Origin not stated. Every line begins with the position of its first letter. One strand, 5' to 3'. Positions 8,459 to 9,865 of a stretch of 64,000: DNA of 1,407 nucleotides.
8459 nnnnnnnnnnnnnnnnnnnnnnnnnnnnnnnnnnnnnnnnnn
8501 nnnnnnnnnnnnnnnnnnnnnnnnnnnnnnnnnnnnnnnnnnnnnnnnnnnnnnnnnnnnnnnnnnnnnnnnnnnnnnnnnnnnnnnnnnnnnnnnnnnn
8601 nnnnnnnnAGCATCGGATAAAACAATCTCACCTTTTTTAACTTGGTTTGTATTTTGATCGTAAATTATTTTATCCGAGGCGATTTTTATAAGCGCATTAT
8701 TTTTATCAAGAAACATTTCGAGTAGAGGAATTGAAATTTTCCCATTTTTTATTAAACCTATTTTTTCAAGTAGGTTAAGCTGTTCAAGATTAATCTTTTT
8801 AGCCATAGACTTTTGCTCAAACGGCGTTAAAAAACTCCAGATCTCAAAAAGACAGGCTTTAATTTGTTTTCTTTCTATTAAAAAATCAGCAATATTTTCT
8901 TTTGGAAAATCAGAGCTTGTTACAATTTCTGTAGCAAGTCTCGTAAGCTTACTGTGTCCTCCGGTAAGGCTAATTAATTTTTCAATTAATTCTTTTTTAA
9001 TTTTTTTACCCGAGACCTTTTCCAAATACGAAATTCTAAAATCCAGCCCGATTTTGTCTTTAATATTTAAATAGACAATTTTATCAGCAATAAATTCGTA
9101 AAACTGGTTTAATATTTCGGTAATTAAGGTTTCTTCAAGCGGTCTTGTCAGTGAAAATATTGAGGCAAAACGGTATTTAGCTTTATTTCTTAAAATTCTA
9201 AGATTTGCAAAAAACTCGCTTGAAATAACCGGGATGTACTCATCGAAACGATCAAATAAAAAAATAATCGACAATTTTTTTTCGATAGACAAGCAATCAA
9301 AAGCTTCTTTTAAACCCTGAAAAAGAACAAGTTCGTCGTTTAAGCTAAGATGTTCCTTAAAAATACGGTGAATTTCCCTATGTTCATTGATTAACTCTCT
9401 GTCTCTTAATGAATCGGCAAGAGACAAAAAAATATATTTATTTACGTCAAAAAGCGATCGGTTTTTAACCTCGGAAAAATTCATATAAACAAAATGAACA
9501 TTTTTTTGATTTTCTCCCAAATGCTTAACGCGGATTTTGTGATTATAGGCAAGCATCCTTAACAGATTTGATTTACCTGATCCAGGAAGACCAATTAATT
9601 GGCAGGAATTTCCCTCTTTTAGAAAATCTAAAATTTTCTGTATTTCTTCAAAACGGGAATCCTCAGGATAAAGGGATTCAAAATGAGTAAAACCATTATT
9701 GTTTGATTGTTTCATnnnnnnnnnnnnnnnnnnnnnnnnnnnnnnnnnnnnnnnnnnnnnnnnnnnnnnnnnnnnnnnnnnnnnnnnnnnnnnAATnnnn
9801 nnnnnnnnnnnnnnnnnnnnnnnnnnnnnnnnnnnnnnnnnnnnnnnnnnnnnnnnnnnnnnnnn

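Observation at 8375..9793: P-loop NTPase::OmpR-type winged-helix regulator placed at the head of the pilin operon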

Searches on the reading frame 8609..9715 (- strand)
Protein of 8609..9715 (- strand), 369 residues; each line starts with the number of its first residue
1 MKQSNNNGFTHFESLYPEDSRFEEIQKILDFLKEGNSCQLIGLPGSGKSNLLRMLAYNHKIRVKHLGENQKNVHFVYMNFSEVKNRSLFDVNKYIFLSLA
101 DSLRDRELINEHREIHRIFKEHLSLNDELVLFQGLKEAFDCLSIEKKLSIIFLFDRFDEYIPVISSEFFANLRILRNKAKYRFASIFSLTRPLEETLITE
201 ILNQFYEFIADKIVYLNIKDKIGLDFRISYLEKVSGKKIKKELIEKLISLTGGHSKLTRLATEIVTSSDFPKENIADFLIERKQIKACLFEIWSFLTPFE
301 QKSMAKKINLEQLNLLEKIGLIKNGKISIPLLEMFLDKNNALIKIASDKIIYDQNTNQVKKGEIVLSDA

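Call 26: search_protein_representatives(protein=window:8609-9715:-)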
Query: 369 residues. Proteins with E-value up to 0.001 (for the whole library): 589; up to 1e-10: 179; up to 1e-30: 42. The best 150 are listed.
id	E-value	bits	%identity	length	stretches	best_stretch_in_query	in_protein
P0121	2.1e-109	382.5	54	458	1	10-368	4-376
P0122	3.7e-109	381.7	51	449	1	10-368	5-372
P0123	4.5e-108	378.2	48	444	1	11-368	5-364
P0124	1.4e-101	356.8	48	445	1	1-368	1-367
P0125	4.4e-100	351.9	49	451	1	11-369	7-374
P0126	5.3e-99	348.3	47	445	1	11-368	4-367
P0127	1.5e-98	346.8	52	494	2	11-305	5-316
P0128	7.9e-97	341.2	53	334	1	8-303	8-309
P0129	5.2e-94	331.9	46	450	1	9-368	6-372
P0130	5.6e-87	308.8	48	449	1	11-368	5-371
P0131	4.0e-86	306.0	45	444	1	10-364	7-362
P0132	4.3e-84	299.3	45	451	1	10-368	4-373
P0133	1.0e-81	291.5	44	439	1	8-336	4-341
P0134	9.0e-77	275.2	40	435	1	11-342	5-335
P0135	2.1e-76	274.0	43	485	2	11-267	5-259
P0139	1.2e-60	222.2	37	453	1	10-369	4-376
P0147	4.4e-55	203.9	33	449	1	9-368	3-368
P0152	1.3e-48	182.6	32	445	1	11-368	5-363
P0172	1.6e-22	96.9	33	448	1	21-306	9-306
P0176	2.8e-21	92.8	27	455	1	19-319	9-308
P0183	7.2e-19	84.9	26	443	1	13-335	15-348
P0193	8.9e-17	78.0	25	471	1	21-324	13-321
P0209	1.4e-14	70.8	22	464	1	10-309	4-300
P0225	2.2e-13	66.8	22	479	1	17-352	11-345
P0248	4.6e-12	62.5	21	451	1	15-305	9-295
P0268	1.9e-11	60.5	22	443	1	21-307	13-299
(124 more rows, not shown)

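Call 28: search_protein_families(library=pfam, proteins=[P0139, P0147, P0152, P0176, P0183, P0193, P0209, P0225, P0248, P0268], max_evalue=0.01)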
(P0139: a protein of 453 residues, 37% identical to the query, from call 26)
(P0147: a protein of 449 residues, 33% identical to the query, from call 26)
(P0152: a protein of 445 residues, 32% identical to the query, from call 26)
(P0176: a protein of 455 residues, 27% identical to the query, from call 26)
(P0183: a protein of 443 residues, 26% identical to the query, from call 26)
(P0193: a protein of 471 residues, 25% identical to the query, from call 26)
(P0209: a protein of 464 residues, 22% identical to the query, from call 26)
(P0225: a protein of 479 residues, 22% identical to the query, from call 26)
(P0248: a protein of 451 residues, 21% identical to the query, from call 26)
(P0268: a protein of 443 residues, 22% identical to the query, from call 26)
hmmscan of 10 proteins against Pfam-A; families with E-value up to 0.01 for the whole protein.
P0139 (453 aa): 1 family
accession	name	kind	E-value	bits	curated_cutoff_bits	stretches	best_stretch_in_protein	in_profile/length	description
PF00486.34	Trans_reg_C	-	5.5e-17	62.1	26.2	1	377-450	6-76/77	Transcriptional regulatory protein, C terminal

P0147 (449 aa): 2 families
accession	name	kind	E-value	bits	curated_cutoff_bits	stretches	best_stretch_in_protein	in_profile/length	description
PF00486.34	Trans_reg_C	-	5.8e-18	65.2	26.2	1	370-444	6-77/77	Transcriptional regulatory protein, C terminal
PF24389.1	ORC-CDC6-like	-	0.0066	15.7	27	0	56-180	122-254/571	ORC-CDC6-like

P0152 (445 aa): 2 families
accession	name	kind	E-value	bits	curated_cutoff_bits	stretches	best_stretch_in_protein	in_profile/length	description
PF00486.34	Trans_reg_C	-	2.3e-17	63.3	26.2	1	364-439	5-77/77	Transcriptional regulatory protein, C terminal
PF13191.12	AAA_16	-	0.00039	21.4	32.6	1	15-169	5-158/167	AAA ATPase domain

P0176 (455 aa): 3 families
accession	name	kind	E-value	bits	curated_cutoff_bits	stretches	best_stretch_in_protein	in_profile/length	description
PF00486.34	Trans_reg_C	-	2.5e-11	43.9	26.2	1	366-444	5-77/77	Transcriptional regulatory protein, C terminal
PF13191.12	AAA_16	-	0.0052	17.7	32.6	1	8-137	2-142/167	AAA ATPase domain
PF13401.12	AAA_22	-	0.0087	16.8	27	0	27-175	7-120/130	AAA domain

P0183 (443 aa): 1 family
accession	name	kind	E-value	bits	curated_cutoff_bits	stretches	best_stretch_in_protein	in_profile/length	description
PF00486.34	Trans_reg_C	-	1.1e-09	38.6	26.2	1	362-439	4-77/77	Transcriptional regulatory protein, C terminal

P0193 (471 aa): 3 families
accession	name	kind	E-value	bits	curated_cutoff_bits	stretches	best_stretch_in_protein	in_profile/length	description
PF00486.34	Trans_reg_C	-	1.7e-17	63.7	26.2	1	389-468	3-77/77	Transcriptional regulatory protein, C terminal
PF20703.3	nSTAND1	-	1.2e-11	45.4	27.1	1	13-254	19-226/379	Novel STAND NTPase 1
PF13191.12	AAA_16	-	1.1e-08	36.2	32.6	1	15-171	10-158/167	AAA ATPase domain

P0209 (464 aa): 3 families
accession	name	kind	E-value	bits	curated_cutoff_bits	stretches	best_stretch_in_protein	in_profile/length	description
PF00486.34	Trans_reg_C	-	3.6e-10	40.2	26.2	1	379-449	6-73/77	Transcriptional regulatory protein, C terminal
PF24883.2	NPHP3_N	-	1.4e-06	29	24.8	1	21-151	11-135/164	Nephrocystin 3, N-terminal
PF20703.3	nSTAND1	-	0.0086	16.2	27.1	0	99-295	94-268/379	Novel STAND NTPase 1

P0225 (479 aa): 2 families
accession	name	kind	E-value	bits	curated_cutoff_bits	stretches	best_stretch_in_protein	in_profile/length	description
PF00486.34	Trans_reg_C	-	2.8e-06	27.7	26.2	1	402-462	12-73/77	Transcriptional regulatory protein, C terminal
PF20703.3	nSTAND1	-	3.3e-06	27.4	27.1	1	15-347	19-329/379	Novel STAND NTPase 1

P0248 (451 aa): 4 families
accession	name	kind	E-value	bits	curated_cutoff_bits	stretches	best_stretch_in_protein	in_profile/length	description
PF00486.34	Trans_reg_C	-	6.5e-09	36.2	26.2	1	370-445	6-76/77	Transcriptional regulatory protein, C terminal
PF14516.12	AAA_35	-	3e-07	30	27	1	220-322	205-312/331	AAA-like domain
PF20703.3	nSTAND1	-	0.00036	20.7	27.1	1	15-288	19-258/379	Novel STAND NTPase 1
PF13401.12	AAA_22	-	0.00092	20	27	0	32-174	8-117/130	AAA domain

P0268 (443 aa): 3 families
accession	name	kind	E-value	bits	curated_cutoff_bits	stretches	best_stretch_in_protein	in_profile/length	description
PF00486.34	Trans_reg_C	-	1.3e-10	41.6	26.2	1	367-436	5-77/77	Transcriptional regulatory protein, C terminal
PF13401.12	AAA_22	-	0.00013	22.7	27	1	28-170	6-110/130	AAA domain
PF13191.12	AAA_16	-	0.0083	17.1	32.6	0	20-160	12-148/167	AAA ATPase domain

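Call 33: find_encoding_contigs(protein=P0193, flank=10000, max_places=2)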
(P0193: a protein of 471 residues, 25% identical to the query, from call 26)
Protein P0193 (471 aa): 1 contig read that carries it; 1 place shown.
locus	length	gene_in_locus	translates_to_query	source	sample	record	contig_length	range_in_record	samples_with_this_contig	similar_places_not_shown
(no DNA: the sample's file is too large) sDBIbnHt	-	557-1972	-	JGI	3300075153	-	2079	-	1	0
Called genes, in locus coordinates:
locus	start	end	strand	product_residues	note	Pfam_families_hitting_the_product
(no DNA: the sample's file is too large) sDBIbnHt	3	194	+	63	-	?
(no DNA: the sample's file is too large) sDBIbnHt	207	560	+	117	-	PF24393:Pepco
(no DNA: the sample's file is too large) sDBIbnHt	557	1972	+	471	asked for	PF13191:AAA_16, PF20703:nSTAND1, PF00486:Trans_reg_C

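Call 35: find_encoding_contigs(protein=P0152, flank=10000, max_places=2)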
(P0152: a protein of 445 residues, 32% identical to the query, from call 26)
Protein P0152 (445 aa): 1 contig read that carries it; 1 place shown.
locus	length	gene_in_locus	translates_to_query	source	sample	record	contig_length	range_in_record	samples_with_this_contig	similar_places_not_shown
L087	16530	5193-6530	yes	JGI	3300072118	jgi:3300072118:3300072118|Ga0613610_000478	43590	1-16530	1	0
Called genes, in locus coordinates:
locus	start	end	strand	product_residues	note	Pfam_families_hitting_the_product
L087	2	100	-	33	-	?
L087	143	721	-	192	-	PF18895:T4SS_pilin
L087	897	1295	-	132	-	PF18895:T4SS_pilin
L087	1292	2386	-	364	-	PF18895:T4SS_pilin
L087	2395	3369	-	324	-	PF18895:T4SS_pilin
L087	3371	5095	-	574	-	PF18895:T4SS_pilin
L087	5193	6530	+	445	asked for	PF00486:Trans_reg_C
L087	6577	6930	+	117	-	PF05635:23S_rRNA_IVP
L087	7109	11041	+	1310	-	-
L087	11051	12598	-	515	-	-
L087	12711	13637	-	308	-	-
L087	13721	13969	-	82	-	PF01541:GIY-YIG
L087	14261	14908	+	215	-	-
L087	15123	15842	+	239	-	PF14528:LAGLIDADG_3 (faint)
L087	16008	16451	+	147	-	PF00293:NUDIX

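Call 36: find_encoding_contigs(protein=P0176, flank=10000, max_places=2)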
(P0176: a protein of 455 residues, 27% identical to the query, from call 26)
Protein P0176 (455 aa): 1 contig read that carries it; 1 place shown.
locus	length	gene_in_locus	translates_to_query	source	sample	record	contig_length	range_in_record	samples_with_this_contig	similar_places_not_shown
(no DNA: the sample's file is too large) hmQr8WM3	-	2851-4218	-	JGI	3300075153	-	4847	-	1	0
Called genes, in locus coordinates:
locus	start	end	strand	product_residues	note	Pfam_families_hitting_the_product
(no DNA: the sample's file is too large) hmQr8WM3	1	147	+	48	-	?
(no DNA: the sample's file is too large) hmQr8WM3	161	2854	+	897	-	PF01636:APH (faint), PF19974:TCAD9, PF00149:Metallophos, PF12850:Metallophos_2 (faint)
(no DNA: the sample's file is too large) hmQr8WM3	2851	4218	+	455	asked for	PF00486:Trans_reg_C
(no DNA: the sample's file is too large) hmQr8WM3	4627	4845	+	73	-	?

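Call 74: search_protein_families(library=padloc, proteins=[P0176, P0193], max_evalue=0.01)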
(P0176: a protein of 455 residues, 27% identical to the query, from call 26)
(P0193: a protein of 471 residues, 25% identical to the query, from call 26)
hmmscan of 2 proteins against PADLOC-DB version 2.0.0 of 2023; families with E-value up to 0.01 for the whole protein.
P0176 (455 aa): 0 families

P0193 (471 aa): 0 families

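Call 83: find_encoding_contigs(protein=P0139, flank=8000, max_places=1)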
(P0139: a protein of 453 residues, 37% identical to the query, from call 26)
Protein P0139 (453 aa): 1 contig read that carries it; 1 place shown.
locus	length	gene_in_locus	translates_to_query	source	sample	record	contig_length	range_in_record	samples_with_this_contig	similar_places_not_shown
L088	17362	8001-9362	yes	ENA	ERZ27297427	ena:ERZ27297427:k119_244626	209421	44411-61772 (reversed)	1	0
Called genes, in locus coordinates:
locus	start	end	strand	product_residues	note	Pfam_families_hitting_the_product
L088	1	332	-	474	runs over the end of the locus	-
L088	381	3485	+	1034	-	-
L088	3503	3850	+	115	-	-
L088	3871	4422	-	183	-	PF18895:T4SS_pilin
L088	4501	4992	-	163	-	PF18895:T4SS_pilin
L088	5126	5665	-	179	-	PF18895:T4SS_pilin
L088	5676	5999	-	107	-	PF18895:T4SS_pilin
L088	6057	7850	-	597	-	PF18895:T4SS_pilin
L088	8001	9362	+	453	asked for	PF00486:Trans_reg_C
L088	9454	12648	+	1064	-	-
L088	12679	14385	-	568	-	-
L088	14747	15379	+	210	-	-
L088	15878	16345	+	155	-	PF00293:NUDIX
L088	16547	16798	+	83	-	PF01541:GIY-YIG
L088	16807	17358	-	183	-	PF01169:GDT1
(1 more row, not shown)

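Call 84: find_encoding_contigs(protein=P0172, flank=8000, max_places=1)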
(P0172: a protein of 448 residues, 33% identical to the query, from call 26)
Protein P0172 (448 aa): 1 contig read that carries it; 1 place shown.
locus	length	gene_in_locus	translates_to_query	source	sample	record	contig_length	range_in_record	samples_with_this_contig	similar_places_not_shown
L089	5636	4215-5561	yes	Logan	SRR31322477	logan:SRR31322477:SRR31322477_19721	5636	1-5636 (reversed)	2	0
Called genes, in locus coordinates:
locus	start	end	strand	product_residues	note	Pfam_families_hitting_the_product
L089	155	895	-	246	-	-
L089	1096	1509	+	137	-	PF04134:DCC1-like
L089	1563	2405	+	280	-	PF12146:Hydrolase_4, PF00561:Abhydrolase_1, PF12697:Abhydrolase_6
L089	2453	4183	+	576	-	PF00072:Response_reg (weak), PF19974:TCAD9, PF01636:APH (weak), PF19974:TCAD9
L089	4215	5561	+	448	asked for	PF13191:AAA_16 (weak), PF20703:nSTAND1 (weak), PF00486:Trans_reg_C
